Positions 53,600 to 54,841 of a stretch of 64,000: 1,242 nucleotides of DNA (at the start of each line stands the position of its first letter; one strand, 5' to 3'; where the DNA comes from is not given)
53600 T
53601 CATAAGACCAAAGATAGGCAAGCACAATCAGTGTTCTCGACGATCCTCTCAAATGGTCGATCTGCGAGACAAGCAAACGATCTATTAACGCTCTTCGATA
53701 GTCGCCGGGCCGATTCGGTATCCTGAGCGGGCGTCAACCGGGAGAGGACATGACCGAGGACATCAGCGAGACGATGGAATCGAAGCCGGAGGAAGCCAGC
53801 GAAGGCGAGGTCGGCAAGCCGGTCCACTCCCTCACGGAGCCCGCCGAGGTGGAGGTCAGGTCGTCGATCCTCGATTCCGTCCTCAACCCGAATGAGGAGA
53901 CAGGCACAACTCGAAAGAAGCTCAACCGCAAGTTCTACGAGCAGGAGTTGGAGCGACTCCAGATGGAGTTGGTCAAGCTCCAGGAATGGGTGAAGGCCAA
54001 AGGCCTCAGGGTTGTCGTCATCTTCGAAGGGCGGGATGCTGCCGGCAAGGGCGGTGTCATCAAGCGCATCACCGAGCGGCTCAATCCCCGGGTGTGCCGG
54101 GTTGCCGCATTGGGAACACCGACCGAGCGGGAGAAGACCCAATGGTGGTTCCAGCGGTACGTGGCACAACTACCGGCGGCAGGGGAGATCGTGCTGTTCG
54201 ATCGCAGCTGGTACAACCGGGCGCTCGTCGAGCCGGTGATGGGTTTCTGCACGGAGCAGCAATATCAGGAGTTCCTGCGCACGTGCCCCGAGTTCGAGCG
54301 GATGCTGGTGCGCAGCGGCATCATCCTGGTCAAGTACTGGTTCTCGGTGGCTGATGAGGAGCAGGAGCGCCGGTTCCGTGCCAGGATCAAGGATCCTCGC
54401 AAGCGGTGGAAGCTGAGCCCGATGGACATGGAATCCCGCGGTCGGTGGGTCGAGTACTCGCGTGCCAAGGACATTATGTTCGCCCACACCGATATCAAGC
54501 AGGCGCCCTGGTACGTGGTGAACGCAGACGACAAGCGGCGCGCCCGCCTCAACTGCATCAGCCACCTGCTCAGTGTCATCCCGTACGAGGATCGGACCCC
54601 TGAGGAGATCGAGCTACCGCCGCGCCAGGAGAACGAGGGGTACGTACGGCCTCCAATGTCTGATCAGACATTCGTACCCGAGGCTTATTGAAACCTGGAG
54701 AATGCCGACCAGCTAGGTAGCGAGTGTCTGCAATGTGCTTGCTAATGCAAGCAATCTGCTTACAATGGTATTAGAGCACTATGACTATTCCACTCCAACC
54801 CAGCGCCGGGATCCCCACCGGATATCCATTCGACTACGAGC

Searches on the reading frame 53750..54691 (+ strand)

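Call 28: search_protein_families(library=pfam, proteins=[window:53750-54691:+], max_evalue=0.00001)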
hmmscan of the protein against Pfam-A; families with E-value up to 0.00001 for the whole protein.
window:53750-54691:+ (313 aa): 1 family
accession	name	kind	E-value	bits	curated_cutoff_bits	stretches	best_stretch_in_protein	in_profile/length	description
PF03976.20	PPK2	-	3.9e-107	357.5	22.3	1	58-282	2-226/229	Polyphosphate kinase 2 (PPK2)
